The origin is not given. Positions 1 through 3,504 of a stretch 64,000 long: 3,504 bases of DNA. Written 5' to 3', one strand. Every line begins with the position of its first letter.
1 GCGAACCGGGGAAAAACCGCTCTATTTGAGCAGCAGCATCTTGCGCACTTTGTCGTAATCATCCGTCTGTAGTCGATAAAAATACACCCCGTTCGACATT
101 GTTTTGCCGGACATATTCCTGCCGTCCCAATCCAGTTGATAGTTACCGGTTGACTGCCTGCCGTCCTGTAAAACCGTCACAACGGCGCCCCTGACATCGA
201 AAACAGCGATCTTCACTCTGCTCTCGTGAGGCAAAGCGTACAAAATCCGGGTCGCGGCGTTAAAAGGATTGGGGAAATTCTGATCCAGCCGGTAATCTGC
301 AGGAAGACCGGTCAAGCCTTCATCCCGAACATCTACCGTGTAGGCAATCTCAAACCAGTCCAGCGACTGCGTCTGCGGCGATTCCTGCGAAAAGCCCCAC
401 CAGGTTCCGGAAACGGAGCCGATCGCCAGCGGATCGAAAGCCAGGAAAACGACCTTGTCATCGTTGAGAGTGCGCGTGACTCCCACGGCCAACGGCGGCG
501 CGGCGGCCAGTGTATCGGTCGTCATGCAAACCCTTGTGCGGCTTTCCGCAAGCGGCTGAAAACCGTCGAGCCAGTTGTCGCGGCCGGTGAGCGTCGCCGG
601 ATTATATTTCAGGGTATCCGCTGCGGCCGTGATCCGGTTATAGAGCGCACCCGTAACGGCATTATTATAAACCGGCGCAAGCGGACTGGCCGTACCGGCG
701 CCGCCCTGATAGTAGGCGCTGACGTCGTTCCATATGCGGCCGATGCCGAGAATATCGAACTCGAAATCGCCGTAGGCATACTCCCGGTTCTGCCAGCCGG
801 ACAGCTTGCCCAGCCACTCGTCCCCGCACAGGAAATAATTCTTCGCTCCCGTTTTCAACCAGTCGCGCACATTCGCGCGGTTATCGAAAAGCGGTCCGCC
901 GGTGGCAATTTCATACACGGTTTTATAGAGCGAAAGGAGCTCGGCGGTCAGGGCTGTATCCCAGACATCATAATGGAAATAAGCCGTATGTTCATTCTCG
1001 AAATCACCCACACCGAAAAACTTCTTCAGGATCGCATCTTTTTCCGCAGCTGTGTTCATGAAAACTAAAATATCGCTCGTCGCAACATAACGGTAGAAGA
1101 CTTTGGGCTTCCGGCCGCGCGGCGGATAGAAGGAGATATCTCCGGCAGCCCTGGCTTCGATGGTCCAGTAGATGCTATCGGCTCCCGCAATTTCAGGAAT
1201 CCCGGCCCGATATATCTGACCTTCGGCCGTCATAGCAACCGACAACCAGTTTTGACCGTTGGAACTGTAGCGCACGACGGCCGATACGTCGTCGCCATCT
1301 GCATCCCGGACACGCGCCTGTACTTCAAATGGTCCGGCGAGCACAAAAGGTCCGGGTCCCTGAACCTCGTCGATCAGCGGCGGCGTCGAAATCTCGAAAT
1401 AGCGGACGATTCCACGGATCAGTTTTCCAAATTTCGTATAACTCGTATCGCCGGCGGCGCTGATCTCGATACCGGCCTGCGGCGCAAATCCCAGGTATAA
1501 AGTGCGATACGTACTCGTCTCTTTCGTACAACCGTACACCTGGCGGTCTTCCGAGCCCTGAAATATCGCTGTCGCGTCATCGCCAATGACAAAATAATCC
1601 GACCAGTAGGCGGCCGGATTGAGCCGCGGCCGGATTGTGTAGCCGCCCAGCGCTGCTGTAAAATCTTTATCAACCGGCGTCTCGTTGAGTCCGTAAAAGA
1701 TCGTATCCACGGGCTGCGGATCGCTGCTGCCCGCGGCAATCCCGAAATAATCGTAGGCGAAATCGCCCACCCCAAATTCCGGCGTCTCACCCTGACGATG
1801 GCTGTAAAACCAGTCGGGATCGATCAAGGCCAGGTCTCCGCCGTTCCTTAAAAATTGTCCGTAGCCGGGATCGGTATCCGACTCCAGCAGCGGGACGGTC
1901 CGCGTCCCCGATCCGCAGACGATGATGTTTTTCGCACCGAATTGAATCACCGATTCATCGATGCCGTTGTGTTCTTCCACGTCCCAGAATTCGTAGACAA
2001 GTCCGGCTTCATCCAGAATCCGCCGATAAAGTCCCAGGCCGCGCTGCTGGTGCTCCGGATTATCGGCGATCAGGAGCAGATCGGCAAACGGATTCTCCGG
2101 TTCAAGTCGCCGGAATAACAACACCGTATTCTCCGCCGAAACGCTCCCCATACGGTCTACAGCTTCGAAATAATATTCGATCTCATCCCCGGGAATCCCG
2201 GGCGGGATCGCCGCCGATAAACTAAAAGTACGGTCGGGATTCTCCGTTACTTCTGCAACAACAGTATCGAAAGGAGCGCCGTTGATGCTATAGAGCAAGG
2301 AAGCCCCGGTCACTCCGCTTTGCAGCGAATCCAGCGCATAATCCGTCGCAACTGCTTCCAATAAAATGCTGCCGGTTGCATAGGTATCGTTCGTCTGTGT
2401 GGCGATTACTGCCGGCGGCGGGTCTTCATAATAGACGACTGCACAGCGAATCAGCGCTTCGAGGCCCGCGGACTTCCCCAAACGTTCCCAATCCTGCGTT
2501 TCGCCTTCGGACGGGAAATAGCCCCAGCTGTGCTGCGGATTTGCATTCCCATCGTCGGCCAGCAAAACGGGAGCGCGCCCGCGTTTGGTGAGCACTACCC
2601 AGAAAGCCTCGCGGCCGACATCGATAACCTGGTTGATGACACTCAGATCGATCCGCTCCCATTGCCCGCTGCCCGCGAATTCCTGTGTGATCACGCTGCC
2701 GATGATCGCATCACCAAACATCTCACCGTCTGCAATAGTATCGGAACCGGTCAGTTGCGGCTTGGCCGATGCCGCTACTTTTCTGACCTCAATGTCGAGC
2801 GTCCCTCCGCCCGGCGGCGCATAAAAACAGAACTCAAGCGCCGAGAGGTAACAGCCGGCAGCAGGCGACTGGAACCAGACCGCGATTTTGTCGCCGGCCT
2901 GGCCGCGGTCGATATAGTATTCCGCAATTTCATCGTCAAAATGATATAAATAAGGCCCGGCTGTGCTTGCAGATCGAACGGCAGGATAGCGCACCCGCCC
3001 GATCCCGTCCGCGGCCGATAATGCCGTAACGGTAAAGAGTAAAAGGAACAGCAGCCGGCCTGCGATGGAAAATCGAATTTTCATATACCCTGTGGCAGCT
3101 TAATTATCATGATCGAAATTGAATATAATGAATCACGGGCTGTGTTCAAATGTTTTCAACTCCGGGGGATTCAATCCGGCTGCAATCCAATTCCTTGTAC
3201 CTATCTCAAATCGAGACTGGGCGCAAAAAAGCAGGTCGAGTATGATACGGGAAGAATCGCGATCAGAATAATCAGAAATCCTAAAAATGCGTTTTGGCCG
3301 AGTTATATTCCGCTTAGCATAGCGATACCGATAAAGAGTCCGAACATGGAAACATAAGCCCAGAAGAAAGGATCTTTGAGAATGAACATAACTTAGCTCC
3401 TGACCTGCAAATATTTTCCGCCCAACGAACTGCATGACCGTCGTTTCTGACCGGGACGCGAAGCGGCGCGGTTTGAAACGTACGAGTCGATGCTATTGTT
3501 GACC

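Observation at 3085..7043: AT-richer 4-kb island carrying a CapRel-like RelA/SpoT fusion protein: candidate single-gene defence/toxin module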

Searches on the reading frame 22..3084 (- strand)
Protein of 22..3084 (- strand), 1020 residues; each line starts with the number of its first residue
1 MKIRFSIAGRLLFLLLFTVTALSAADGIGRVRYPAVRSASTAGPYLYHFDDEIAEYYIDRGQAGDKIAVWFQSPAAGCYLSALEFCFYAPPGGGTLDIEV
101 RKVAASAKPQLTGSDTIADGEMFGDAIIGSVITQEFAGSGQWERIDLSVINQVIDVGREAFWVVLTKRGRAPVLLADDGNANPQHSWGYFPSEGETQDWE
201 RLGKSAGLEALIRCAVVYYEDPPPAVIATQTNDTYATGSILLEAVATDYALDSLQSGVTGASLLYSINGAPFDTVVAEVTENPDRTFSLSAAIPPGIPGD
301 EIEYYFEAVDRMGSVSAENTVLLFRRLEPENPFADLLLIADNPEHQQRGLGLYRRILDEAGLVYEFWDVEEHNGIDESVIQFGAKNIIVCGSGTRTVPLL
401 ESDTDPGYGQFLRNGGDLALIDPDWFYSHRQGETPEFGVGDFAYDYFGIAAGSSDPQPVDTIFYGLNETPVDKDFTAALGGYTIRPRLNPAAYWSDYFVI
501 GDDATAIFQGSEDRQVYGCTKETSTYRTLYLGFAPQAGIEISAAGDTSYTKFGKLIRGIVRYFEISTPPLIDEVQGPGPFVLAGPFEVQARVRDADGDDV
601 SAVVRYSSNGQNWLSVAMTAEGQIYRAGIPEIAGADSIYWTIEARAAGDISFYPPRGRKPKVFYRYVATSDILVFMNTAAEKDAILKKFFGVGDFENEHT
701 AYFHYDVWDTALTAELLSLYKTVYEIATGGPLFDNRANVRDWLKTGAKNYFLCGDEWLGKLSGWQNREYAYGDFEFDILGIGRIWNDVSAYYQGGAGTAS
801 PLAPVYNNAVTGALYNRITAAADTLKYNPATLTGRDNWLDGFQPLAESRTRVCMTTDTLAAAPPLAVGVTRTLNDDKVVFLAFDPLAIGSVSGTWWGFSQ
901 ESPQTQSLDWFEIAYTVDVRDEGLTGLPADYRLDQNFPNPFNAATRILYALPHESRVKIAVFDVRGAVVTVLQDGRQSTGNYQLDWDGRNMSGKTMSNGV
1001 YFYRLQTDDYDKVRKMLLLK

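Call 3: search_protein_families(library=pfam, proteins=[window:22-3084:-], max_evalue=0.01)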
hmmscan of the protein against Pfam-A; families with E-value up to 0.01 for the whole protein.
window:22-3084:- (1020 aa): 3 families
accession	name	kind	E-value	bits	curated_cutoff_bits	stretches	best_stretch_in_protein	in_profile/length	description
PF13860.13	FlgD_ig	-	8e-09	35.8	27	1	955-1007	23-75/79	FlgD Ig-like domain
PF18962.6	Por_Secre_tail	-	4.5e-06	27.3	27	1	937-1016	2-73/75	Secretion system C-terminal sorting domain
PF13585.12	CHU_C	-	0.00087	19.8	27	1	957-1009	29-74/86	CHU_C Type IX secretion signal domain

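Call 44: find_related_loci(query=window:22-3084:-, collection=metagenome_contigs, flank=10000)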
Query window:22-3084:- (1020 aa) in metagenome_contigs; peptide patterns used: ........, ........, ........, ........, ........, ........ (x = any residue, [..] = any of these).
126 stretches matched a pattern; 3 encode a relative of the query (tblastn E <= 1e-3); 3 distinct loci.
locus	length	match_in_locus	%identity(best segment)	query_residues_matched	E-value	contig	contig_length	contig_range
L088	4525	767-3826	99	1-1020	0e+0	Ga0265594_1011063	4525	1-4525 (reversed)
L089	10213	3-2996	100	23-1020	0e+0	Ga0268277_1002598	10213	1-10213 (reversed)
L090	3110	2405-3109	91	1-235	3e-143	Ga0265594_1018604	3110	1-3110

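Call 48: search_protein_families(library=pfam, proteins=[L090:770-1399:+, L090:1619-1858:+, L090:1858-2136:+, L090:202-444:+], max_evalue=0.05)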
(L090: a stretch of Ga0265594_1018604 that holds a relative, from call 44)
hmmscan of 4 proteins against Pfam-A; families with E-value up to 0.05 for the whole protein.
L090:770-1399:+ (210 aa): 1 family
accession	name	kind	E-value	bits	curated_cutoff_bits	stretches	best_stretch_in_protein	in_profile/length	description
PF11185.13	DUF2971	-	1.5e-05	26.6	22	1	85-147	1-89/89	Protein of unknown function (DUF2971)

L090:1619-1858:+ (80 aa): 2 families
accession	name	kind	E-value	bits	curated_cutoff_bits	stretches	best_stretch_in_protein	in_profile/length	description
PF13171.11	DUF4004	-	0.017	16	27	1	5-63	56-114/197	Protein of unknown function (DUF4004)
PF13801.11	Metal_resist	-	0.042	14.5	29.2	1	18-60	34-74/125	Heavy-metal resistance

L090:1858-2136:+ (93 aa): 2 families
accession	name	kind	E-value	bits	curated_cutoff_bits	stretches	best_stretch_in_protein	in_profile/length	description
PF15738.11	YafQ_toxin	-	7.9e-07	29.7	30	1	8-92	6-86/88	Bacterial toxin of type II toxin-antitoxin system, YafQ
PF05016.21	ParE_toxin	-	0.013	16.5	23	1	22-93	25-89/89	ParE toxin of type II toxin-antitoxin system, parDE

L090:202-444:+ (81 aa): 1 family
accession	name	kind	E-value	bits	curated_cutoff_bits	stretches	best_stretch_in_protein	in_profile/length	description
PF11900.14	DUF3420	-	0.048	14.2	24.9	0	21-48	9-34/47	Domain of unknown function (DUF3420)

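Call 67: search_protein_families(library=padloc, proteins=[L090:770-1399:+, L090:1619-1858:+, L090:1858-2136:+, L090:202-444:+], max_evalue=0.01)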
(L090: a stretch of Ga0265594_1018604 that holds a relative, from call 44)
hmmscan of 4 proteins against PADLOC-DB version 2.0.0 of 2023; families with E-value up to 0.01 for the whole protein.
L090:770-1399:+ (210 aa): 4 families
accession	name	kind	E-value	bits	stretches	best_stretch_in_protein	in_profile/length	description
PDLC04991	PDC-S31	-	2.4e-54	182.2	1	1-200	1-198/208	-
PDLC04990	PDC-S31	-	6.2e-31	106.1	2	59-200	98-254/259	-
PDLC04994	PDC-S31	-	8.5e-21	72.5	1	59-199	109-268/273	-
PDLC04992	PDC-S31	-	1.2e-11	42.8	2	61-103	47-89/220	-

L090:1619-1858:+ (80 aa): 0 families

L090:1858-2136:+ (93 aa): 0 families

L090:202-444:+ (81 aa): 0 families

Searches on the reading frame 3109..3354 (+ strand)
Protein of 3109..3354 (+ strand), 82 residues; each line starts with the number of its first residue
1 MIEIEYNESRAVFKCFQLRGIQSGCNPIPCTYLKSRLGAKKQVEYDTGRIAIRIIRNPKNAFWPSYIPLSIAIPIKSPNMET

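Call 67: search_protein_families(library=padloc, proteins=[window:3109-3354:+], max_evalue=0.01)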
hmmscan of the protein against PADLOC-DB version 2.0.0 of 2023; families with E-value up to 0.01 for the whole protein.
window:3109-3354:+ (82 aa): 0 families
